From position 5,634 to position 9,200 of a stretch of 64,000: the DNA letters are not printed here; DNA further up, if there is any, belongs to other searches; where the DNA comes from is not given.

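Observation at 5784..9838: Translationally coupled PD-(D/E)xK nuclease and 1088-aa Ski2-like helicase: candidate novel or divergent Hachiman-like defence system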

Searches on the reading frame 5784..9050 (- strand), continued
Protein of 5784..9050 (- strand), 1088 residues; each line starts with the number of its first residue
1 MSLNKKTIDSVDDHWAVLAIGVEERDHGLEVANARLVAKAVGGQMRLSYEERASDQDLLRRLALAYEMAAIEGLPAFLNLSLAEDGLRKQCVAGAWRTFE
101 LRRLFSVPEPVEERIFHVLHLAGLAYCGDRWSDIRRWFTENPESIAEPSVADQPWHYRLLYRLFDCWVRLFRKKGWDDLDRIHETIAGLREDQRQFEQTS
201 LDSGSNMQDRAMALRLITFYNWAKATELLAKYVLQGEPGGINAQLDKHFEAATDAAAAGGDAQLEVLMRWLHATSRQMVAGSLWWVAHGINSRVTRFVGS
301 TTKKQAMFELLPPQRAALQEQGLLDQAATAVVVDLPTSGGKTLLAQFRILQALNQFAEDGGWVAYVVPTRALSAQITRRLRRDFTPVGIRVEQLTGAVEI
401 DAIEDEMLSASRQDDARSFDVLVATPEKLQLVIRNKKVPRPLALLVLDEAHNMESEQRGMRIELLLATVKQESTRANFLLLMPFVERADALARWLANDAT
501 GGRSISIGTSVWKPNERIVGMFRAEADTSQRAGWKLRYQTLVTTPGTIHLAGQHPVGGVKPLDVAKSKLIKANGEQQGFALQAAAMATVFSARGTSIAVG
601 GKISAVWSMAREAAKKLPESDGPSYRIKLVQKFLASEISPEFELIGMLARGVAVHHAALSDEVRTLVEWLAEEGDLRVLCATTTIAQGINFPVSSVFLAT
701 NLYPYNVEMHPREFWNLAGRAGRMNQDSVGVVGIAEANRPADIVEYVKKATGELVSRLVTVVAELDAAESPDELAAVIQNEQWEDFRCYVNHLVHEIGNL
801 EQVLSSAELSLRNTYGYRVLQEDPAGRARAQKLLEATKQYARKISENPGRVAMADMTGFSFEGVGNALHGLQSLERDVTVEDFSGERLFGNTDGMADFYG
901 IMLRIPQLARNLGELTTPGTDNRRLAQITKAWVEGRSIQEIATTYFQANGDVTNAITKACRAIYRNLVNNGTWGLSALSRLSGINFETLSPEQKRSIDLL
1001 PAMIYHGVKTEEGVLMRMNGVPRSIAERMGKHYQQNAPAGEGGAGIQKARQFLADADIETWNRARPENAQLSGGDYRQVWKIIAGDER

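Call 49: search_solved_structures(query=A2, max_evalue=1e-10, show_alignments=1)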
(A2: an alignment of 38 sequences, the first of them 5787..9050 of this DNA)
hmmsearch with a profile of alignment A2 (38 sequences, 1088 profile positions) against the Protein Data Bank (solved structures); distinct sequences matched with E-value up to 1e-10: 54.
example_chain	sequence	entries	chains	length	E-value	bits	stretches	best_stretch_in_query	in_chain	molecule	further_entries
7zpq_CA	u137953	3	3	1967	3.2e-43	150.8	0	632-769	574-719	SLH1 isoform 1 | RQC trigger complex helicase SLH1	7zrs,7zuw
8alz_B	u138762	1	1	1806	4.9e-38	133.7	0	642-730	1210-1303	Activating signal cointegrator 1 complex subunit 3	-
6s8o_B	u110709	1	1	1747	1.3e-31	112.4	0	635-730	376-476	U5 small nuclear ribonucleoprotein 200 kDa helicase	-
6qdv_B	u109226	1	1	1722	2.2e-31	111.6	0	635-730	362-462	U5 small nuclear ribonucleoprotein 200 kDa helicase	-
4f91_B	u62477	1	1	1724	2.2e-31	111.6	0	635-730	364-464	U5 small nuclear ribonucleoprotein 200 kDa helicase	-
4f92_B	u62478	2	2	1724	2.2e-31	111.6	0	635-730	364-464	U5 small nuclear ribonucleoprotein 200 kDa helicase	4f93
5urj_A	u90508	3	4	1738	2.3e-31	111.6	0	635-730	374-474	U5 small nuclear ribonucleoprotein 200 kDa helicase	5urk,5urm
4kit_B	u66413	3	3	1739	2.3e-31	111.6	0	635-730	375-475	U5 small nuclear ribonucleoprotein 200 kDa helicase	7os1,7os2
6s8q_B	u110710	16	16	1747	2.4e-31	111.5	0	635-730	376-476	U5 small nuclear ribonucleoprotein 200 kDa helicase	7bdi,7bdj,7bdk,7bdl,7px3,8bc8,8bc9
6s9i_B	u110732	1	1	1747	2.8e-31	111.3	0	635-730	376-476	U5 small nuclear ribonucleoprotein 200 kDa helicase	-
3jcr_C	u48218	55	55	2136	6.2e-31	110.2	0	635-730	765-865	hBrr2 | U5 small nuclear ribonucleoprotein 200 kDa helicase | Brr2, U5 small nuclear ribonucleoprotein 200 kDa helicase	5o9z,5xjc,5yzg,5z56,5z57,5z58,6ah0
8vx9_B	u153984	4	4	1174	9.3e-29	102.9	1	306-502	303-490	HamB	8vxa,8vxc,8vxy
2p6r_A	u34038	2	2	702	1.9e-28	101.9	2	294-498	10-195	afUHEL308 HELICASE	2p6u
9b15_A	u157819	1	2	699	2.8e-27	98.1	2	294-498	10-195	ATP-dependent DNA helicase Hel308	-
2va8_A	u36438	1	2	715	2.8e-26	94.7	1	590-751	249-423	SKI2-TYPE HELICASE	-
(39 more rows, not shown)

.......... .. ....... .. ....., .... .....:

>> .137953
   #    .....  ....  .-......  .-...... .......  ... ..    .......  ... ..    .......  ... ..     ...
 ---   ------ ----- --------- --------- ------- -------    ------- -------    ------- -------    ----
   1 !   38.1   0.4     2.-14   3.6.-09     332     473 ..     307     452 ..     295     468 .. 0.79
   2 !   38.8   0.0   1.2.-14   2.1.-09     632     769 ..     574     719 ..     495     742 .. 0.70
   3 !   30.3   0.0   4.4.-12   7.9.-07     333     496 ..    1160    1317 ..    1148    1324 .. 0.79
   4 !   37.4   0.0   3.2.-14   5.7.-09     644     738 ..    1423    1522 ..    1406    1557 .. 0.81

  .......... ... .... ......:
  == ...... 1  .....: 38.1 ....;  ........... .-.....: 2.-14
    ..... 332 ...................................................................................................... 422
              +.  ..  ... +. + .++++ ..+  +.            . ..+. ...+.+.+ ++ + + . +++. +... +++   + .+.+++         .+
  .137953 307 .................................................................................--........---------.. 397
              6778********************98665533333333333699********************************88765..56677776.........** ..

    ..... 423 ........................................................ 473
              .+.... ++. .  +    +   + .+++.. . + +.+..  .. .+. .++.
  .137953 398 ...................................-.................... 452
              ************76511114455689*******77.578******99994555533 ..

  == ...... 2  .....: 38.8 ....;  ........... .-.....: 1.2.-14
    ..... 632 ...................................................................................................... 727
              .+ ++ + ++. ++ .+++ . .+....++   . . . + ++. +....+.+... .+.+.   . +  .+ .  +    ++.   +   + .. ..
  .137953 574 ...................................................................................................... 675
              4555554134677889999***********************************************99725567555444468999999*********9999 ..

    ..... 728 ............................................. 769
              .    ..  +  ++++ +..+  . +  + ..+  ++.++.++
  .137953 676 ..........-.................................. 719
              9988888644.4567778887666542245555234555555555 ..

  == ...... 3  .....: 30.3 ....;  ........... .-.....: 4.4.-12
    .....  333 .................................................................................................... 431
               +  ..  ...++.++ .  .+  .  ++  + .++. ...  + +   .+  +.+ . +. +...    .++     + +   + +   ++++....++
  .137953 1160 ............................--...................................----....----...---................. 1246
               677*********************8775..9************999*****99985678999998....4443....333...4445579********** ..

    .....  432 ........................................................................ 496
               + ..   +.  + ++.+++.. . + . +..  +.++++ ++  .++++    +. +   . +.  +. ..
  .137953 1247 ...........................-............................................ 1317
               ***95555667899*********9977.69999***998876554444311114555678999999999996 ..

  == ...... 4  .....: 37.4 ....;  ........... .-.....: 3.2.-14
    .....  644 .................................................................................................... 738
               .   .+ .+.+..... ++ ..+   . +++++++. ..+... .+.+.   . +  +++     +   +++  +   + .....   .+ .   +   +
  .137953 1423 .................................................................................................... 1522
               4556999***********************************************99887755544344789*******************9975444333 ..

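Call 50: fold_search(model_id=the predicted structure, library=pdb)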
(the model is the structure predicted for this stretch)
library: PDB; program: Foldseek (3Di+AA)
matches with E <= 10: 927; with E <= 0.001: 143
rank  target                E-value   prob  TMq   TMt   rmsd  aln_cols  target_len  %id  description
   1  8vxa_A                9.1e-22  1.00  0.63  0.60   8.3      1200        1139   16  Structure of HamB-DNA complex, conformation 1, from the Escherichia coli Hachiman defense system (released 2024-03-13)
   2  8vx9_B                2.9e-21  1.00  0.63  0.59   8.3      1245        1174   15  Structure of HamAB apo complex from the Escherichia coli Hachiman defense system (released 2024-03-13)
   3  8vxy_B                1.2e-19  1.00  0.63  0.60   8.0      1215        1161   15  Structure of HamA(E138A,K140A)B-plasmid DNA complex from the Escherichia coli Hachiman defense system (released 2024-03-13)
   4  9b15_B                3.8e-14  1.00  0.39  0.59   8.7       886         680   16  Superfamily 2 helicase Hel308 containing the beta-hairpin from DNA pol theta helicase-like domain (released 2025-03-19)
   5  2va8_B                5.9e-14  1.00  0.37  0.54   9.8       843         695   17  DNA Repair Helicase Hel308 (released 2008-01-15)
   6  9b15_A                5.9e-14  1.00  0.37  0.55   9.7       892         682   17  Superfamily 2 helicase Hel308 containing the beta-hairpin from DNA pol theta helicase-like domain (released 2025-03-19)
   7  2p6r_A                8.5e-14  1.00  0.36  0.53  10.1       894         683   18  Crystal structure of superfamily 2 helicase Hel308 in complex with unwound DNA (released 2007-06-12)
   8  2va8_A                1.2e-12  1.00  0.37  0.55   9.8       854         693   17  DNA Repair Helicase Hel308 (released 2008-01-15)
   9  2p6u                  1.7e-12  1.00  0.37  0.55   9.2       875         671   16  Apo structure of the Hel308 superfamily 2 helicase (released 2007-06-12)
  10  5m5p_A                3.2e-12  1.00  0.33  0.22  34.0      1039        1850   14  S. cerevisiae spliceosomal helicase Brr2 (271-end) in complex with the Jab/MPN domain of S. cerevisiae Prp8 (released 2016-12-07)
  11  5m52_A                8.2e-12  1.00  0.33  0.20  38.7      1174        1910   14  Crystal structure of yeast Brr2 full-lenght in complex with Prp8 Jab1 domain (released 2016-12-07)
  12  8h6k_5D               9.3e-12  1.00  0.34  0.23  12.7       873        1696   14  Cryo-EM structure of human exon-defined spliceosome in the mature B state. (released 2024-05-01)
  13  2zj2                  1.5e-11  1.00  0.39  0.60   8.1       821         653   15  Archaeal DNA helicase Hjm apo state in form 1 (released 2009-02-10)
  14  5dca_A                1.7e-11  1.00  0.32  0.20  31.9      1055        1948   13  Crystal structure of yeast full length Brr2 in complex with Prp8 Jab1 domain (released 2015-12-16)
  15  6qw6_5B               1.7e-11  1.00  0.35  0.21  28.9      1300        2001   12  Structure of the human U5.U4/U6 tri-snRNP at 2.9A resolution. (released 2019-04-17)
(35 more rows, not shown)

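Call 52: search_dna_similar(query=window:5787-9050:-, collection=plasmids, mode=protein, max_rows=40, rows=spread)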
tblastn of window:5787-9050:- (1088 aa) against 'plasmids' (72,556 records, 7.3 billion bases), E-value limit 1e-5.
Records with a match: 194; places in all: 200; records where one place covers at least 80% of the query: 3.
Best place of each record, by identity: <60% 194.
By first word of the organism name: Streptomyces 20; Klebsiella 18; Bacillus 15; Rhizobium 12; Agrobacterium 12; Sinorhizobium 6; Raoultella 6; Arthrobacter 6; Escherichia 5; Sulfitobacter 5; and 62 more.
By predicted mobility (MOB-suite, as given by PLSDB): conjugative 89; non-mobilizable 76; mobilizable 29.
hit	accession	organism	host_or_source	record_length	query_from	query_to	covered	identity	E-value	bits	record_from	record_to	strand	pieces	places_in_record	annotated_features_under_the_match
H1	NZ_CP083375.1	Ensifer canadensis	Melilotus albus,Cell Culture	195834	93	1088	92%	28.8%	2e-78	291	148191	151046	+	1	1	DEAD/DEAH box helicase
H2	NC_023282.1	Streptomyces sp. FR1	-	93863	304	1021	66%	28.8%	8e-46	188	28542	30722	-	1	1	DEAD/DEAH box helicase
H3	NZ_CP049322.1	Caballeronia sp. SBC2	whole organism,soil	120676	336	941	56%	24.4%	5e-17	95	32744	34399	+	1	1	DEAD/DEAH box helicase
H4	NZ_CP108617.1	Streptomyces avidinii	-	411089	269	765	46%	28.1%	4e-21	108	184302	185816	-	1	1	DEAD/DEAH box helicase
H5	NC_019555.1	Agrobacterium radiobacter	-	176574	297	765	43%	28.6%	9e-27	127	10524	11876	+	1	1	DEAD/DEAH box helicase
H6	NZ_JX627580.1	Methylobacterium oryzae CBMB20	-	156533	303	731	39%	30.5%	7e-25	120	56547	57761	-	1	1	DEAD/DEAH box helicase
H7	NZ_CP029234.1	Sinorhizobium fredii CCBAU 45436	Glycine max,cell culture,plant root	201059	297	732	40%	29.8%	6e-25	120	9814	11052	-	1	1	DEAD/DEAH box helicase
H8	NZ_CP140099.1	Deinococcus sp. AB2017081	pure culture,soil near an iron factory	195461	301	754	42%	27.9%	8e-19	100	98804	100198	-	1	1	DEAD/DEAH box helicase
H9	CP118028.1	Streptomyces enissocaesilis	mixed culture,soil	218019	267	740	44%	26.1%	1e-22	113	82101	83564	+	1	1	DEAD/DEAH box helicase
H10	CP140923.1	Sinorhizobium meliloti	Medicago lupulina,whole organism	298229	303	732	40%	28.4%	2e-25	122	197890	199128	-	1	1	none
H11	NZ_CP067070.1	Bacillus sp. HNR-4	rice,cell culture,seed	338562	268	732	43%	25.6%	3e-28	132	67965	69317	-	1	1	hamB: Hachiman anti-phage system protein HamB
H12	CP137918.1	Pseudomonas aeruginosa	Homo sapiens,Tissue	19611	303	839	49%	22.2%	1e-14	87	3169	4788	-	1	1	DEAD/DEAH box helicase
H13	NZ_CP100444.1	Streptomyces rimosus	pure culture,OTC cluster deletion ...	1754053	314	739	39%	27.5%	2e-14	86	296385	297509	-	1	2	record has no annotation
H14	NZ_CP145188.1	Raoultella ornithinolytica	-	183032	331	732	37%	28.6%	2e-23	116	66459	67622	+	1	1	DEAD/DEAH box helicase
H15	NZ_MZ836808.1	Klebsiella pneumoniae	-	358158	331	732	37%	28.6%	2e-23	116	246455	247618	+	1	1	DEAD/DEAH box helicase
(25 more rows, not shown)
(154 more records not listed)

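Call 54: get_annotated_region(hit=H1, flank=5000)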
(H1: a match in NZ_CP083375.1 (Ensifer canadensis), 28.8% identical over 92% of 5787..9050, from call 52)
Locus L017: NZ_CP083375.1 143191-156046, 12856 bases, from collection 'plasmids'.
description: Ensifer canadensis strain T173 plasmid pT173a, complete sequence
organism: Ensifer canadensis (NCBI taxid 555315)
taxonomy: Bacteria; Pseudomonadota; Alphaproteobacteria; Hyphomicrobiales; Rhizobiaceae; Ensifer; Ensifer canadensis
host: -; source: Melilotus albus,Cell Culture; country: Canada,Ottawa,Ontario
typing (MOB-suite, as given by PLSDB): conjugative; relaxase MOBQ; mating-pair formation MPF_T
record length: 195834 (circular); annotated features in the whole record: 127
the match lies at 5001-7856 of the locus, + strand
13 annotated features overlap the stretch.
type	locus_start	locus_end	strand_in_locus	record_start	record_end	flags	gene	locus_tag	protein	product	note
CDS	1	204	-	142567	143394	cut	lepB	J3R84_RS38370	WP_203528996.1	signal peptidase I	GO:0009306 - protein secretion [Evidence IEA]; GO:0006465 - signal peptide processing [Evidence IEA]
CDS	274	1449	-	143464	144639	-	-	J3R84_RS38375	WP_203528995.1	tyrosine-type recombinase/integrase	GO:0015074 - DNA integration [Evidence IEA]; GO:0006310 - DNA recombination [Evidence IEA]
CDS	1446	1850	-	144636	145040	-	-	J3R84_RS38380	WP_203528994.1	type II toxin-antitoxin system VapC family toxin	-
CDS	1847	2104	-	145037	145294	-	-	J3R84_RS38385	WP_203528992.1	type II toxin-antitoxin system VapB family antitoxin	-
CDS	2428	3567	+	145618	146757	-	-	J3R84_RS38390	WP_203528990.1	RHE_PE00001 family protein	-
CDS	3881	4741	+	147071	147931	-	-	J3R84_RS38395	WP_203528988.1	hypothetical protein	-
CDS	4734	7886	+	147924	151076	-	-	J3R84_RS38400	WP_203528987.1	DEAD/DEAH box helicase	-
CDS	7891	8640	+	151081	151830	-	-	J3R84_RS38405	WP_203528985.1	DCL family protein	-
CDS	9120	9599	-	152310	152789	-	-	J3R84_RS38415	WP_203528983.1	hypothetical protein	-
CDS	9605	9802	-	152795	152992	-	-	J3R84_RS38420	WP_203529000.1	hypothetical protein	-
CDS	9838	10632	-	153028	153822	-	istB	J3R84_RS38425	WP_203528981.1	IS21-like element helper ATPase IstB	-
CDS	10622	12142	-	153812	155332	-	istA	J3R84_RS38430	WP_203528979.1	IS21 family transposase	-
CDS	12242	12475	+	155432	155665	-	-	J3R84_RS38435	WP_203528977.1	hypothetical protein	-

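Call 55: get_annotated_region(hit=H11, flank=4000)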
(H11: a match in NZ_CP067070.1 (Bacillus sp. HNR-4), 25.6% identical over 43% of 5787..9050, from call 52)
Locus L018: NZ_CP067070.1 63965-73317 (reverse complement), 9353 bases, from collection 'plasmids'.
description: Bacillus sp. HNR-4 plasmid unnamed
organism: Bacillus sp. HNR-4 (NCBI taxid 2796141)
taxonomy: Bacteria; Bacillota; Bacilli; Bacillales; Bacillaceae; Bacillus; Bacillus sp. HNR-4
host: -; source: rice,cell culture,seed; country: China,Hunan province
typing (MOB-suite, as given by PLSDB): non-mobilizable; replicon rep_cluster_164
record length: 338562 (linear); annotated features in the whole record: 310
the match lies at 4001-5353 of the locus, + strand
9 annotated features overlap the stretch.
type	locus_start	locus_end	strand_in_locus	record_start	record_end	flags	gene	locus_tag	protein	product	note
CDS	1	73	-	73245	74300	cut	-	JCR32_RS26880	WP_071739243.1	hypothetical protein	-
CDS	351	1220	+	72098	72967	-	-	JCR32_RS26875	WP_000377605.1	hypothetical protein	-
CDS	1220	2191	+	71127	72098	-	-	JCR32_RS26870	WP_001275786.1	hypothetical protein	-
CDS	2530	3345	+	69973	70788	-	hamA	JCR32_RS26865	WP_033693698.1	Hachiman anti-phage system protein HamA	-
CDS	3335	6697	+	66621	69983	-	hamB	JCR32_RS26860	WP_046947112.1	Hachiman anti-phage system protein HamB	-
CDS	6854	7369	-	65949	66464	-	-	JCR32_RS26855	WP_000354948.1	hypothetical protein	-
CDS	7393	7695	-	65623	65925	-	-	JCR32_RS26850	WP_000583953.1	hypothetical protein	-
CDS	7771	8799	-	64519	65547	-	-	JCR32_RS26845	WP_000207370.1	hypothetical protein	-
CDS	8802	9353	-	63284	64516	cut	-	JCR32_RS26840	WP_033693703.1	hypothetical protein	-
